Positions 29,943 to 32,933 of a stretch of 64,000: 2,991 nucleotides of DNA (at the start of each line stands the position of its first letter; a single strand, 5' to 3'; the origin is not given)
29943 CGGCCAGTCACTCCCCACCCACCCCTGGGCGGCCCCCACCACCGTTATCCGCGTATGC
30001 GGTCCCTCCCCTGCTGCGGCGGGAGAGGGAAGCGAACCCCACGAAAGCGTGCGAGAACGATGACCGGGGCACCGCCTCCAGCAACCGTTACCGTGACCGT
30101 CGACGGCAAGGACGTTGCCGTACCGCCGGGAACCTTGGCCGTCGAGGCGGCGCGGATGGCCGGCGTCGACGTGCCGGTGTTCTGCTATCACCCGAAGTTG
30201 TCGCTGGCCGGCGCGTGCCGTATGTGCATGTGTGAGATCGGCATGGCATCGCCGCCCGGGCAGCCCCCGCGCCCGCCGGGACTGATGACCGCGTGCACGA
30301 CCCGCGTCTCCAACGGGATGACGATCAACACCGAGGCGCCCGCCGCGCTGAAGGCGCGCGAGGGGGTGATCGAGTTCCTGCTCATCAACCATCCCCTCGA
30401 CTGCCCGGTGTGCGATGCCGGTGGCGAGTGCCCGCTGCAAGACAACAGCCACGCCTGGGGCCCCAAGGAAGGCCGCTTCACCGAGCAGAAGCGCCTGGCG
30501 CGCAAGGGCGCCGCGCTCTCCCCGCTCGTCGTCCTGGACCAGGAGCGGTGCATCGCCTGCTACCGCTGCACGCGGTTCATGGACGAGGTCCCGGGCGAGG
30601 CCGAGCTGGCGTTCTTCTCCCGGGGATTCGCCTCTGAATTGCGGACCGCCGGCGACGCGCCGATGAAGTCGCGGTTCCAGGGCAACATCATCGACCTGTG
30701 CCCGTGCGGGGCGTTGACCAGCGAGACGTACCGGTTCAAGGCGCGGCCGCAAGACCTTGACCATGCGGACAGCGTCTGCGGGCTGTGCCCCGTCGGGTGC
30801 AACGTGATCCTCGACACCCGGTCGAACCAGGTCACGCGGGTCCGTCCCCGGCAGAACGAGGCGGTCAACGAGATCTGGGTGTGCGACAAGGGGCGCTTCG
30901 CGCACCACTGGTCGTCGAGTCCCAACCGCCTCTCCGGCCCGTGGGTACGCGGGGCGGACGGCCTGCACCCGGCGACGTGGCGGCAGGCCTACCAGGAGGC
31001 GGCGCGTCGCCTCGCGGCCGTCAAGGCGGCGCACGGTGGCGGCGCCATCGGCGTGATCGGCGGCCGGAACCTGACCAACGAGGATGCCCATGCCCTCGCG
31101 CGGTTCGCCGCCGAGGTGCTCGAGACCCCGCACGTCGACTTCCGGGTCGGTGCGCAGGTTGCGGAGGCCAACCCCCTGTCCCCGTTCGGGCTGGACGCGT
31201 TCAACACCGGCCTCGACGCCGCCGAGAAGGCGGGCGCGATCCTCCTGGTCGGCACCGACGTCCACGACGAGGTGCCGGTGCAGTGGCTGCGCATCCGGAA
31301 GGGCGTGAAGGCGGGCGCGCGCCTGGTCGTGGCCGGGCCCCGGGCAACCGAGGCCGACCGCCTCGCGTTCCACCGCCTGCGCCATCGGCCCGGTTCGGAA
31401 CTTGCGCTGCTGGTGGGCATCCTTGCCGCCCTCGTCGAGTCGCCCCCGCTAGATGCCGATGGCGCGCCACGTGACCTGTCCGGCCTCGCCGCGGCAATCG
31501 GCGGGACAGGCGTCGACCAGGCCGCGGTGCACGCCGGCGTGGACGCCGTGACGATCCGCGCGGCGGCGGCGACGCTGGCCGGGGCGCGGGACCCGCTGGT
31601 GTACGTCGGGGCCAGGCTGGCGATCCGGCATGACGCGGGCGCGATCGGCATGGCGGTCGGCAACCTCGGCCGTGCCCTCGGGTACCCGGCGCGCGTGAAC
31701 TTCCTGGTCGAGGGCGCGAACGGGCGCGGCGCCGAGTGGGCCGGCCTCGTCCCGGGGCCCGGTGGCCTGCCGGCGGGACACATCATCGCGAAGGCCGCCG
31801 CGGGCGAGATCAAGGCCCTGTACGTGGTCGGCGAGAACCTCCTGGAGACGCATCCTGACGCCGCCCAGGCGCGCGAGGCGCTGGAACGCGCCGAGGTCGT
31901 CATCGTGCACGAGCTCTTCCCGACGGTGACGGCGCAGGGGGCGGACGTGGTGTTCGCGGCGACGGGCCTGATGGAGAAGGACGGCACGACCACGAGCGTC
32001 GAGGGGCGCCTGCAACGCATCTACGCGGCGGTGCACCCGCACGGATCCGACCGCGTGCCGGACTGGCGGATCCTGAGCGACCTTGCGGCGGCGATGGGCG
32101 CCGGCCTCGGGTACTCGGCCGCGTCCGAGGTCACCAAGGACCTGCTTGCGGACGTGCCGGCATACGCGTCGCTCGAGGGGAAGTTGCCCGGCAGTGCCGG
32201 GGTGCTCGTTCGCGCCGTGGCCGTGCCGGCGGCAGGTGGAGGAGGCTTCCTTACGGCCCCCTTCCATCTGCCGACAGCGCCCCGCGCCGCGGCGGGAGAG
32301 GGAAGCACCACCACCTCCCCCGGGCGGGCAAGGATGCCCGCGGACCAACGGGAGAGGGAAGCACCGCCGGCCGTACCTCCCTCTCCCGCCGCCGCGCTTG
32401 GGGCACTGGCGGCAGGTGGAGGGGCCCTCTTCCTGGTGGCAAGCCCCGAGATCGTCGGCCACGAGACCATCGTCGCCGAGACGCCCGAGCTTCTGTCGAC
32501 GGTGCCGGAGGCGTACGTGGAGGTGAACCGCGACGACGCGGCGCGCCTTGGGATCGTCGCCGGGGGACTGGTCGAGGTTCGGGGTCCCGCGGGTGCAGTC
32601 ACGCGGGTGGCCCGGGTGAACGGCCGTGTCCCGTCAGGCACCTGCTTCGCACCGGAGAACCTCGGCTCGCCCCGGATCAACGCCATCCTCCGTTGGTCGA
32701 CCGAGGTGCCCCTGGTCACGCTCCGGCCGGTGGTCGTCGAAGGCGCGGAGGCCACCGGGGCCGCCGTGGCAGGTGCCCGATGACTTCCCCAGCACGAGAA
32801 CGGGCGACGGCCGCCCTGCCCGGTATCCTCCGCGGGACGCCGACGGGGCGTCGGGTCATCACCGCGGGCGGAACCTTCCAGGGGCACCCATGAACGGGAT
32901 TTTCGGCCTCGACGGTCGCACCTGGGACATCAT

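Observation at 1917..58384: Dispersed modular family of GC-rich palindromic repeats (about 30 units at 17 loci in 64 kb)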

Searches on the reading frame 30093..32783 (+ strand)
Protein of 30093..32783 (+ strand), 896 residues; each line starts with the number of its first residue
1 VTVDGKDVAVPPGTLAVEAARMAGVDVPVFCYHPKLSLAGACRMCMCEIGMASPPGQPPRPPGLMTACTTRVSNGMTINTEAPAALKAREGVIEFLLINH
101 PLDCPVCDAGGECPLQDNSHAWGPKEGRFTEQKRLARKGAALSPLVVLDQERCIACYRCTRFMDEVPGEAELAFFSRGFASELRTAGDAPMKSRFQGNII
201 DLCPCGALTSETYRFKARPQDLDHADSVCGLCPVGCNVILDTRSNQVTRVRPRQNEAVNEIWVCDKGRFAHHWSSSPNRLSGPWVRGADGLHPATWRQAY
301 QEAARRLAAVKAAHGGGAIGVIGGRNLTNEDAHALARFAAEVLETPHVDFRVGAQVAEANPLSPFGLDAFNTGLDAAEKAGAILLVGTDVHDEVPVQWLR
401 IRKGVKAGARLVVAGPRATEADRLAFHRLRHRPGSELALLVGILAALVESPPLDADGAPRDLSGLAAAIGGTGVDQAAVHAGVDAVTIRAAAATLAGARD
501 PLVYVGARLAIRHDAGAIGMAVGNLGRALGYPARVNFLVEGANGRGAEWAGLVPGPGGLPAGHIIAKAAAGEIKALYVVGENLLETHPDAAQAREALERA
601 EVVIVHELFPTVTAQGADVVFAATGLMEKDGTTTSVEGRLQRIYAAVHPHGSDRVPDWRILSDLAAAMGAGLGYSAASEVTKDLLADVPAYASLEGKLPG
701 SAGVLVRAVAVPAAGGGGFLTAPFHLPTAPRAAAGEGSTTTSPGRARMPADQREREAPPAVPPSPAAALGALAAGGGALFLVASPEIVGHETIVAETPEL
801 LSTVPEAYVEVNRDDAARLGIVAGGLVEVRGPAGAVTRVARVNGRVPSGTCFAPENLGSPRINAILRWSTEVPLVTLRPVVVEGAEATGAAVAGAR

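Call 18: search_protein_families(library=pfam, proteins=[window:30093-32783:+])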
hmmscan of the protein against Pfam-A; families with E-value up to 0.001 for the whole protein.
window:30093-32783:+ (896 aa): 8 families
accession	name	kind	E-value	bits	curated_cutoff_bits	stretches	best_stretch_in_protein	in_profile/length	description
PF00384.28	Molybdopterin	-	1.4e-41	143.2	24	1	279-666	1-352/353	Molybdopterin oxidoreductase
PF22117.2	Fer4_Nqo3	-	2.6e-22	79.2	27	1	144-209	2-67/67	NADH-quinone oxidoreductase subunit 3, ferredoxin-like domain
PF10588.14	NADH-G_4Fe-4S_3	-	1.5e-14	53.7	27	1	89-126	1-38/40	NADH-ubiquinone oxidoreductase-G iron-sulfur binding region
PF22151.2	Fer4_NDSU1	-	1.1e-13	50.9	23.8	1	226-271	5-50/51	NADH-ubiquinone oxidoreductase NDSU1/NuoG-like, 4Fe-4S domain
PF01568.27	Molydop_binding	-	5.8e-13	49.3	26.8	1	796-866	18-93/110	Molydopterin dinucleotide binding domain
PF13510.11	Fer2_4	-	5.1e-12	46.1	22.8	1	2-81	7-80/82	2Fe-2S iron-sulfur cluster binding domain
PF04879.21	Molybdop_Fe4S4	-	6.6e-11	42.5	22.7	1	226-271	5-50/55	Molybdopterin oxidoreductase Fe4S4 domain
PF00111.32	Fer2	-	1.2e-06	28.8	21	1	2-72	2-76/77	2Fe-2S iron-sulfur cluster binding domain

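Call 22: find_homologous_proteins(query=window:30093-32783:+, max_evalue=1e-50)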
Query window:30093-32783:+ (896 aa): 7992 proteins with E <= 1e-50 among 8000 candidates; the best 120 are listed.
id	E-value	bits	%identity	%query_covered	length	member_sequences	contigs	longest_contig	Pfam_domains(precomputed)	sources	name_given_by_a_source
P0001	0.0e+0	1953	100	98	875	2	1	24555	PF13510.12,PF22151.3,PF10588.15,PF00384.28,PF01568.28,PF22117.3,PF04879.22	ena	-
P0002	0.0e+0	1563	79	100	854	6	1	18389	PF13510.12,PF22151.3,PF10588.15,PF00384.28,PF00111.33,PF01568.28,PF22117.3,PF04879.22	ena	-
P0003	0.0e+0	1561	79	100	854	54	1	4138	PF13510.12,PF22151.3,PF10588.15,PF00384.28,PF00111.33,PF01568.28,PF22117.3,PF04879.22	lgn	-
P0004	0.0e+0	1406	73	98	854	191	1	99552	PF13510.12,PF22151.3,PF10588.15,PF00384.28,PF00111.33,PF01568.28,PF22117.3,PF04879.22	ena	-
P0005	0.0e+0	1174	-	-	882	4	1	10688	PF13510.12,PF22151.3,PF10588.15,PF00384.28,PF00111.33,PF01568.28,PF22117.3,PF04879.22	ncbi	-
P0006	0.0e+0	1172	64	97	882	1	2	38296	PF13510.12,PF22151.3,PF10588.15,PF00384.28,PF00111.33,PF01568.28,PF22117.3,PF04879.22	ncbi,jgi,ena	jgi:NADH-quinone oxidoreductase chain G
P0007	0.0e+0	1167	62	98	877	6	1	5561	PF13510.12,PF22151.3,PF10588.15,PF00384.28,PF00111.33,PF01568.28,PF22117.3,PF04879.22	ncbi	-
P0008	0.0e+0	1154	62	100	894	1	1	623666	PF13510.12,PF22151.3,PF10588.15,PF00384.28,PF00111.33,PF01568.28,PF22117.3,PF04879.22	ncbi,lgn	-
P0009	0.0e+0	1152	62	98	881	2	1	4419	PF13510.12,PF22151.3,PF10588.15,PF00384.28,PF00111.33,PF01568.28,PF22117.3,PF04879.22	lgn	-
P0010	0.0e+0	1146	62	97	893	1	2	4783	PF13510.12,PF22151.3,PF10588.15,PF00384.28,PF00111.33,PF01568.28,PF22117.3,PF04879.22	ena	-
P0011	0.0e+0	1145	61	98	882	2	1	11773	PF13510.12,PF22151.3,PF10588.15,PF00384.28,PF00111.33,PF01568.28,PF22117.3,PF04879.22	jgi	jgi:NADH-quinone oxidoreductase subunit G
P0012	0.0e+0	1140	60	98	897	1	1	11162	PF13510.12,PF22151.3,PF10588.15,PF00384.28,PF00111.33,PF01568.28,PF22117.3,PF04879.22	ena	-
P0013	0.0e+0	1139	77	79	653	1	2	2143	PF22151.3,PF00384.28,PF01568.28,PF04879.22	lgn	-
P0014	0.0e+0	1077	58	99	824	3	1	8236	PF13510.12,PF22151.3,PF10588.15,PF00384.28,PF00111.33,PF01568.28,PF22117.3,PF04879.22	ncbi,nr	ncbi:MAG TPA: NADH-quinone oxidoreductase subunit NuoG [Chloroflexota bacterium]|nr:NADH-quinone oxi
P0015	0.0e+0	1075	60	98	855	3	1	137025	PF13510.12,PF22151.3,PF10588.15,PF00384.28,PF00111.33,PF01568.28,PF22117.3,PF04879.22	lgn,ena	-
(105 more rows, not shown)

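Call 24: find_encoding_contigs(protein=P0001, flank=10000, max_places=3)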
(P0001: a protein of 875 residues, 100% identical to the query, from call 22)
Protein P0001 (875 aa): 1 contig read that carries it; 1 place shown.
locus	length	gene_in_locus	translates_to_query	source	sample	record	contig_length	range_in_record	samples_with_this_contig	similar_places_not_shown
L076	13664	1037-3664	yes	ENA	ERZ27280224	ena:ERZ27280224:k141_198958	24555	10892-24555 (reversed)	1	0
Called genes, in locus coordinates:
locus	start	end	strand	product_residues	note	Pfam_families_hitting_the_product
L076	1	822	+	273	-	?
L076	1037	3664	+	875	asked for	PF13510:Fer2_4 (weak), PF10588:NADH-G_4Fe-4S_3, PF22117:Fer4_Nqo3, PF04879:Molybdop_Fe4S4, PF22151:Fer4_NDSU1, PF00384:Molybdopterin, PF01568:Molydop_binding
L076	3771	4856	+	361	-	PF00146:NADHdh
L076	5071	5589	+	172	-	PF13183:Fer4_8 (faint), PF13187:Fer4_9 (faint), PF13534:Fer4_17 (faint), PF13746:Fer4_18 (faint), PF00037:Fer4 (weak), PF13237:Fer4_10, PF12838:Fer4_7, PF00037:Fer4, +4 more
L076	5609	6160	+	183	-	PF00499:Oxidored_q3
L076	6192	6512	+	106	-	PF00420:Oxidored_q2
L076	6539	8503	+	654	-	PF00662:Proton_antipo_N, PF00361:Proton_antipo_M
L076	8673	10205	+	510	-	PF00361:Proton_antipo_M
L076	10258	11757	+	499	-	PF00361:Proton_antipo_M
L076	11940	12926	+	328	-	PF02729:OTCace_N, PF00185:OTCace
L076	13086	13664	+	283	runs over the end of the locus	PF02457:DAC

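Call 25: find_encoding_contigs(protein=P0004, flank=10000, max_places=3)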
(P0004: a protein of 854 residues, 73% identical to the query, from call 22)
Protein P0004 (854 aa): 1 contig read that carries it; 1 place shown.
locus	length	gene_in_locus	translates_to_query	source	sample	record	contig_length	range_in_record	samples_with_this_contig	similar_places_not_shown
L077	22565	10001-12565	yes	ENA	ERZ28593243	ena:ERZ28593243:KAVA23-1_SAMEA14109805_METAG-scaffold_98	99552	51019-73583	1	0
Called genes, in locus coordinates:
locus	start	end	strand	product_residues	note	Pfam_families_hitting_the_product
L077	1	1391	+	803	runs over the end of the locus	PF12229:PG_binding_4, PF04294:VanW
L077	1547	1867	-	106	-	PF12732:YtxH (weak)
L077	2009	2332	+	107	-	-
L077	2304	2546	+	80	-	-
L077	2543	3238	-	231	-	-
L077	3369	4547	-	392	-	PF00266:Aminotran_5, PF01212:Beta_elim_lyase (weak), PF01041:DegT_DnrJ_EryC1 (weak)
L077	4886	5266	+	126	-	PF00507:Oxidored_q4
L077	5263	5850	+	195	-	PF01058:Oxidored_q6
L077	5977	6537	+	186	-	PF00329:Complex1_30kDa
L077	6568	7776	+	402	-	PF00346:Complex1_49kDa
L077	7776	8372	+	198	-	PF01257:2Fe-2S_thioredx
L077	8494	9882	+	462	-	PF01512:Complex1_51K, PF10531:SLBB, PF22461:SLBB_2, PF10589:NADH_4Fe-4S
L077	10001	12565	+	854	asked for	PF00111:Fer2, PF13510:Fer2_4, PF10588:NADH-G_4Fe-4S_3, PF22117:Fer4_Nqo3, PF04879:Molybdop_Fe4S4, PF22151:Fer4_NDSU1, PF00384:Molybdopterin, PF01568:Molydop_binding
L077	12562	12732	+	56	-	-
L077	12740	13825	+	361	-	PF00146:NADHdh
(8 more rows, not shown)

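Call 26: find_encoding_contigs(protein=P0002, flank=10000, max_places=3)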
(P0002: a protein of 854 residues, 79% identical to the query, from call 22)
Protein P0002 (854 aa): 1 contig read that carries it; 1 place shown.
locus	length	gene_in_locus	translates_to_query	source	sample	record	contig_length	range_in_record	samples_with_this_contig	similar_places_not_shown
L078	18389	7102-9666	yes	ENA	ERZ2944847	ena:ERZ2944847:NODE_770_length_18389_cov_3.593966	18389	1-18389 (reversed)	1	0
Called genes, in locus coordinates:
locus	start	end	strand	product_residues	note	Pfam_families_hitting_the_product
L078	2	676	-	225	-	?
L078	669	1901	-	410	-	PF00266:Aminotran_5, PF01053:Cys_Met_Meta_PP (weak), PF01041:DegT_DnrJ_EryC1 (weak), PF01212:Beta_elim_lyase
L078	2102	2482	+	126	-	PF00507:Oxidored_q4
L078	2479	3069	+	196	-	PF01058:Oxidored_q6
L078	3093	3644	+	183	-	PF00329:Complex1_30kDa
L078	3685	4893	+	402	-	PF00346:Complex1_49kDa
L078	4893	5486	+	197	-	PF01257:2Fe-2S_thioredx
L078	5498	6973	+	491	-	PF01512:Complex1_51K, PF10531:SLBB, PF22461:SLBB_2, PF10589:NADH_4Fe-4S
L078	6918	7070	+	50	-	-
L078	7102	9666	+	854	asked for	PF00111:Fer2 (weak), PF13510:Fer2_4, PF10588:NADH-G_4Fe-4S_3, PF22117:Fer4_Nqo3, PF04879:Molybdop_Fe4S4, PF22151:Fer4_NDSU1, PF00384:Molybdopterin, PF01568:Molydop_binding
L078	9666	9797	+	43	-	-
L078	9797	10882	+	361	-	PF00146:NADHdh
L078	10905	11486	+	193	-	PF13183:Fer4_8 (faint), PF13187:Fer4_9 (faint), PF13746:Fer4_18 (faint), PF13534:Fer4_17 (faint), PF00037:Fer4 (weak), PF13237:Fer4_10, PF12838:Fer4_7, PF00037:Fer4, +4 more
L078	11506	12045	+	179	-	PF00499:Oxidored_q3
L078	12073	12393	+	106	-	PF00420:Oxidored_q2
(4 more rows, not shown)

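Call 88: find_encoding_contigs(protein=P0010, flank=1500, max_places=2)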
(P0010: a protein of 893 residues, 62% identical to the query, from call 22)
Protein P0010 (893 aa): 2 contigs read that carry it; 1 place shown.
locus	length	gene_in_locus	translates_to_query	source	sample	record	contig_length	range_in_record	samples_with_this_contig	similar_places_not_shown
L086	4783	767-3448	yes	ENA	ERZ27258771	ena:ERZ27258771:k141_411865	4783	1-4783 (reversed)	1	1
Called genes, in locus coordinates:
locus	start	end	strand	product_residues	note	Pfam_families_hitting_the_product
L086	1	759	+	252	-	?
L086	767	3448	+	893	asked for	PF00111:Fer2, PF13510:Fer2_4, PF10588:NADH-G_4Fe-4S_3, PF22117:Fer4_Nqo3, PF04879:Molybdop_Fe4S4, PF22151:Fer4_NDSU1, PF00384:Molybdopterin, PF01568:Molydop_binding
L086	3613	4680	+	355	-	PF00146:NADHdh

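Call 106: predict_structure(alignment_id=A1)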
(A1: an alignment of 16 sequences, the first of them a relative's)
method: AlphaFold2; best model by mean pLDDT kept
length: 875 residues; sequences in the alignment: 16
mean_pLDDT: 60.6   pTM: 0.43
mean pLDDT of the five models: 60.6, 59.5, 57.4, 56.9, 55.8
residues with pLDDT >= 90: 174; 70-90: 231; 50-70: 95; < 50: 375
segments of 3 or more residues with pLDDT < 50: 1-23, 47-51, 72-254, 520-522, 609-630, 652-750, 764-783, 862-875
pLDDT, mean of each block of 10 residues (from residue 1): 24 31 61 74 58 58 65 41 33 33 28 26 25 29 33 32 33 31 32 27 26 32 34 29 25 59 90 91 95 94 67 84 85 58 78 83 90 72 91 88 93 95 96 88 86 95 96 94 88 90 94 79 58 76 90 92 83 93 90 92 62 38 35 73 86 38 28 26 26 27 27 29 28 29 41 64 43 34 67 86 88 85 72 64 63 81 39 33
secondary structure, 60 per line:
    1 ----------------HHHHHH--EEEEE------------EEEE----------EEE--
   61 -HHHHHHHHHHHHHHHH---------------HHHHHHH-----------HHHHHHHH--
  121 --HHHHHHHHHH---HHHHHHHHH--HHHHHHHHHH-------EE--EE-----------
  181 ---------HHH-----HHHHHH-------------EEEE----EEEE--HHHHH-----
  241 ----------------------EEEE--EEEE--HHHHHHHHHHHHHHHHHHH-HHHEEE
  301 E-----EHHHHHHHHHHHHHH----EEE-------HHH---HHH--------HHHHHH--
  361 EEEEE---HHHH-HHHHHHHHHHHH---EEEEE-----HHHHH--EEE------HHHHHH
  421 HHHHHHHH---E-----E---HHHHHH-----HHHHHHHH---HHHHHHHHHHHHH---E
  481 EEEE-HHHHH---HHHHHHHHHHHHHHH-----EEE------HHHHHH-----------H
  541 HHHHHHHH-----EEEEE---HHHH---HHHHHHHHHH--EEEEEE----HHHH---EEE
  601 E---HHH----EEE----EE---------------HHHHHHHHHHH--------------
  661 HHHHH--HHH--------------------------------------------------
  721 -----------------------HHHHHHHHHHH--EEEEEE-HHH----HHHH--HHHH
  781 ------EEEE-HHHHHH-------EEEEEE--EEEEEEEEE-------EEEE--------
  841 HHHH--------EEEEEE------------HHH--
elements in order (helices of 4 or more, strands of 3 or more residues): H17-22 E25-29 E42-45 E56-58 H62-77 H93-99 H111-118 H123-132 H136-144 H147-156 H198-203 E217-220 E225-228 H231-235 E263-266 E269-272 H275-293 E298-301 H308-321 E326-328 H353-358 E361-365 H369-372 H374-385 E389-393 H399-403 E406-408 H415-428 H442-447 H453-460 H464-476 E480-484 H486-490 H494-508 E514-516 H523-528 H540-548 E554-558 H562-565 H569-578 E581-586 H591-594 E598-601 E612-614 H636-646 H661-665 H744-754 E757-762 H771-774 H777-780 E787-790 H792-797 E805-810 E813-821 E829-832 H841-844 E853-858
